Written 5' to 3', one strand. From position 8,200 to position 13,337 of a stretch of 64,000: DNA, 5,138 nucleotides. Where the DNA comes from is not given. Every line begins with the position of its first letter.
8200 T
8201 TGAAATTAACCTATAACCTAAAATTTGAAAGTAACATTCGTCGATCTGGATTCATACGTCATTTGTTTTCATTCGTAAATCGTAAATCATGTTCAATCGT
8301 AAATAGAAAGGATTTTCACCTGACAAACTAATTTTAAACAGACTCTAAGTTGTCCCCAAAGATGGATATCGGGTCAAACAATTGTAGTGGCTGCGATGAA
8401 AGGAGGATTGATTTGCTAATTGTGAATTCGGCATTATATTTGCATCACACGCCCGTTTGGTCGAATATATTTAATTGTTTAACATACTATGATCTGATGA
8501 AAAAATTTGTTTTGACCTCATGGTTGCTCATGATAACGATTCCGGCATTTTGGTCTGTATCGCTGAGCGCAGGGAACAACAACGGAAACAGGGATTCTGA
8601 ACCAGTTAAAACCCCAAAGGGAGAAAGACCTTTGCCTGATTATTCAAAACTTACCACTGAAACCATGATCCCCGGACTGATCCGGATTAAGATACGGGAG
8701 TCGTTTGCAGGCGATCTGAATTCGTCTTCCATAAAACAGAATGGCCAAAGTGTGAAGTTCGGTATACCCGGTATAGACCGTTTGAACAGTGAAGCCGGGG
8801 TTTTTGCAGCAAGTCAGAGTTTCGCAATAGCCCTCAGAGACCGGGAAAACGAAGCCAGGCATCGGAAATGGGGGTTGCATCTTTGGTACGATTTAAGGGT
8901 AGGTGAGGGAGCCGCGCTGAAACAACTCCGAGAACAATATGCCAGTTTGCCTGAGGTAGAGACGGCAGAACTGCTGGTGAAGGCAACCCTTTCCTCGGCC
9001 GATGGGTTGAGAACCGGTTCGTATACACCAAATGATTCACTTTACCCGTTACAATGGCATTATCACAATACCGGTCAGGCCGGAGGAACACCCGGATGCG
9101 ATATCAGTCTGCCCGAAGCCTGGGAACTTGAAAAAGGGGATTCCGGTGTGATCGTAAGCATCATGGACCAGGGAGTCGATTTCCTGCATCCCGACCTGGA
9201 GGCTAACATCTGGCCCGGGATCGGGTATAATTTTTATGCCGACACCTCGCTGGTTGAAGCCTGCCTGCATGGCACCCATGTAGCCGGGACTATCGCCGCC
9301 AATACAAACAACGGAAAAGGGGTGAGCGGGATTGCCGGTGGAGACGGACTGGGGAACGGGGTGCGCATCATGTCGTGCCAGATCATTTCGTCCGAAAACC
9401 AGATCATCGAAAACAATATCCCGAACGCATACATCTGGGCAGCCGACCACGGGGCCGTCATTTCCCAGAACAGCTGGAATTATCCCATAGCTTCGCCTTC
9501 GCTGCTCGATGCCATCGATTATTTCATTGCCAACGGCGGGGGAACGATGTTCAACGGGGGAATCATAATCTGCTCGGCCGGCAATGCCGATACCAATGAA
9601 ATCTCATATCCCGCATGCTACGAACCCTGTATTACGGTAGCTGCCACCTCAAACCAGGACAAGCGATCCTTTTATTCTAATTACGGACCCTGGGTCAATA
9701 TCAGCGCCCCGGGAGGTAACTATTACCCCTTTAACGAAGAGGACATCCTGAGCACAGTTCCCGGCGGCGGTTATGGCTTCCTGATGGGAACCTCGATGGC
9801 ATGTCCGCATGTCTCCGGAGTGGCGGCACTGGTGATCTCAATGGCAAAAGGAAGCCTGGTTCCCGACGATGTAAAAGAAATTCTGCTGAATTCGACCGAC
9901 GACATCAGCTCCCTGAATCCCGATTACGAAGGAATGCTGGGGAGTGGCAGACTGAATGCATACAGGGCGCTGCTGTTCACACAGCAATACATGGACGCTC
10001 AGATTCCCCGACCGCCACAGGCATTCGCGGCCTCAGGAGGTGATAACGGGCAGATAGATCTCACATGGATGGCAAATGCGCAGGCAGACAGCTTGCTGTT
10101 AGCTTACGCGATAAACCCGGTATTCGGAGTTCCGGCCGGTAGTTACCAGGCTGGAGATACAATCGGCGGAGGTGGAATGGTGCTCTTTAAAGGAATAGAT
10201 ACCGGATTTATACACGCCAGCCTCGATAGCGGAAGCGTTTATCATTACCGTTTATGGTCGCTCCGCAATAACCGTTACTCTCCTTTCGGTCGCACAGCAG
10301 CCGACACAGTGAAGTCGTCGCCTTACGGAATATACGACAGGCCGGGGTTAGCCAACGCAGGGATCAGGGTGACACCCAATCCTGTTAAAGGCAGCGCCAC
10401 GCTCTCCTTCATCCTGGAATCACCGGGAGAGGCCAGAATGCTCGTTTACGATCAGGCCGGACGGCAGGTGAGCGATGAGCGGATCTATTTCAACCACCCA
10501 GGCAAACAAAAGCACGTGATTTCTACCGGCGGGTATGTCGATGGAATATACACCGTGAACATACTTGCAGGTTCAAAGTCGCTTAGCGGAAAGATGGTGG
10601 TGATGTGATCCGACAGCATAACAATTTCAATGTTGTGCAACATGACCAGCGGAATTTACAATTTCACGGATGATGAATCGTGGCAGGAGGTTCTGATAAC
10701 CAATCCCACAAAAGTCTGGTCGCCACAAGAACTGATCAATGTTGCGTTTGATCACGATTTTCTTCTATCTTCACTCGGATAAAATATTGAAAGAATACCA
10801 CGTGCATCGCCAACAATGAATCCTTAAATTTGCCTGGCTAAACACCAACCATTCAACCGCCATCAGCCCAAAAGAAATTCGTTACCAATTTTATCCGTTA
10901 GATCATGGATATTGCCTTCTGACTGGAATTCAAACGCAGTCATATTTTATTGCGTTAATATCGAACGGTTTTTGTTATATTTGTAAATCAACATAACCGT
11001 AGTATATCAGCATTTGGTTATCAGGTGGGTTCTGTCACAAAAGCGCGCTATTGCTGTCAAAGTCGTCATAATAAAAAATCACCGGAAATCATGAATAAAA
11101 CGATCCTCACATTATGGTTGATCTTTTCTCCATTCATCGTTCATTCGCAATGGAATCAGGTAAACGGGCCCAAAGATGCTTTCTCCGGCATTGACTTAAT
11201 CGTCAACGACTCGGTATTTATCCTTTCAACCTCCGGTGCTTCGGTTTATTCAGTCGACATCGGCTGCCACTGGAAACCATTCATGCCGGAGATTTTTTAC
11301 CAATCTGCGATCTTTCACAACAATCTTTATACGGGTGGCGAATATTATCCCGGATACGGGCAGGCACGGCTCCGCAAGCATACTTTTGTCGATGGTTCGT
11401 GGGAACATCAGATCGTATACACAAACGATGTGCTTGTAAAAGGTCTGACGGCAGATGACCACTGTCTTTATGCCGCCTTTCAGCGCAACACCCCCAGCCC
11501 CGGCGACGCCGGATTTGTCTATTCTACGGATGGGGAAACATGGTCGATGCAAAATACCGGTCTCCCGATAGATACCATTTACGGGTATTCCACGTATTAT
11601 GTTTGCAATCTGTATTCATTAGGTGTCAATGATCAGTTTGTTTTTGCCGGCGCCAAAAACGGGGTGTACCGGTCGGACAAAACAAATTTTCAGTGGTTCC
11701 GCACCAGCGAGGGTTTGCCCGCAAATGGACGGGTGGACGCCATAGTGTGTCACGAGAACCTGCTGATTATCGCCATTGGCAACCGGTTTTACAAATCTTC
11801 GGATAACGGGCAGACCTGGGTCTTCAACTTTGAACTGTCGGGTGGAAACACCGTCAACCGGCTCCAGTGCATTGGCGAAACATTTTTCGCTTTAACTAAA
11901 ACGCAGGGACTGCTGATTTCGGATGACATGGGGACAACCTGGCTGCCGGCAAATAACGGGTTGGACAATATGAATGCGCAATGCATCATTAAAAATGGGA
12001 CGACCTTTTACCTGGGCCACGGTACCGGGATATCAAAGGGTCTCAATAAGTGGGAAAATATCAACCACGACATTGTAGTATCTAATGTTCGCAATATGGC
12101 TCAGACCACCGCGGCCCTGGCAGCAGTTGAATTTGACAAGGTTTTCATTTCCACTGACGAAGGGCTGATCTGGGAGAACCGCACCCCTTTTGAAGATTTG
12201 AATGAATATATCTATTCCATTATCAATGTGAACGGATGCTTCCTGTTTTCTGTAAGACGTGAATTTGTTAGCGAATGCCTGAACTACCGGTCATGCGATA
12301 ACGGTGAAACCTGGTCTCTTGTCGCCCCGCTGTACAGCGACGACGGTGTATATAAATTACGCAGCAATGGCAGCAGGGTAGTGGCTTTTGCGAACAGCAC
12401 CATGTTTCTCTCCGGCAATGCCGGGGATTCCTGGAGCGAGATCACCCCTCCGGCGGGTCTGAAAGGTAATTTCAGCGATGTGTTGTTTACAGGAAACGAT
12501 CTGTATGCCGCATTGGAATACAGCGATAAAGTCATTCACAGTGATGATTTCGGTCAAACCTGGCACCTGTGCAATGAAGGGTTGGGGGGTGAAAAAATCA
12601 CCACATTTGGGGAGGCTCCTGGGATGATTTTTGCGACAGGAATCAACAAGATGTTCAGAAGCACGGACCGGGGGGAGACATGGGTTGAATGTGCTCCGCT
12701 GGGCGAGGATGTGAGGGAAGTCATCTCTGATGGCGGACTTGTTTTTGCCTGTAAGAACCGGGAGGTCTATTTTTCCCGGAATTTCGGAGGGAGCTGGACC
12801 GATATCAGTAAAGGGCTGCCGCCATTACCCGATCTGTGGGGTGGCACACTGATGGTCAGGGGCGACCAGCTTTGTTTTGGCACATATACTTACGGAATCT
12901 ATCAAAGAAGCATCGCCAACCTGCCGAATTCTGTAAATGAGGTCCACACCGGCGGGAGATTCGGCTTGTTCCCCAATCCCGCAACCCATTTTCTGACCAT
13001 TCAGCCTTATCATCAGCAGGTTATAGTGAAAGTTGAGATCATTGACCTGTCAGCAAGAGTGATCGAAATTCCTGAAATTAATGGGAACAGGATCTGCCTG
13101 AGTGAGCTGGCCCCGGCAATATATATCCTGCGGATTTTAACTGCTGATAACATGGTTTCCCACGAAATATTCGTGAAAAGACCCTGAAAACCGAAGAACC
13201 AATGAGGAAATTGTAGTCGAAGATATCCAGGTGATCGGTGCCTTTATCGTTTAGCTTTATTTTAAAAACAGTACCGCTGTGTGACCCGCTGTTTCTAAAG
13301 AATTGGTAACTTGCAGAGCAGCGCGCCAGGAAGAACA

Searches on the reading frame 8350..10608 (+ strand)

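Call 52: search_protein_families(library=ncbifam, proteins=[window:8350-10608:+], max_evalue=1e-10)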
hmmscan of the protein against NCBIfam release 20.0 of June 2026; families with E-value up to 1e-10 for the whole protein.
window:8350-10608:+ (752 aa): 3 families
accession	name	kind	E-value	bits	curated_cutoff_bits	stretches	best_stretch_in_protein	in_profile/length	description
TIGR03921.1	T7SS_mycosin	equivalog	3.7e-39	134.8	278.75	1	253-558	2-301/353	type VII secretion-associated serine protease mycosin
NF033595.1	denti_PrtP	equivalog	4.3e-25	88.4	300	1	409-553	372-511/606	dentilisin complex serine proteinase subunit PrtP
TIGR03895.1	protease_PatA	subfamily_domain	2.3e-11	43.2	421.05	1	307-541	1-225/606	PatA/PatG family cyanobactin maturation protease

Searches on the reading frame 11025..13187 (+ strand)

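Call 52: search_protein_families(library=ncbifam, proteins=[window:11025-13187:+], max_evalue=1e-10)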
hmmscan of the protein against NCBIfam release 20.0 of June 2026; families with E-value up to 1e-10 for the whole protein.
window:11025-13187:+ (720 aa): 1 family
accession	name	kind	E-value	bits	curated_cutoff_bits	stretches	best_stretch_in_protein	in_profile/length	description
NF045728.1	glycosyl_F510_1955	equivalog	7.5e-20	71.2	175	0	492-595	106-214/246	F510_1955 family glycosylhydrolase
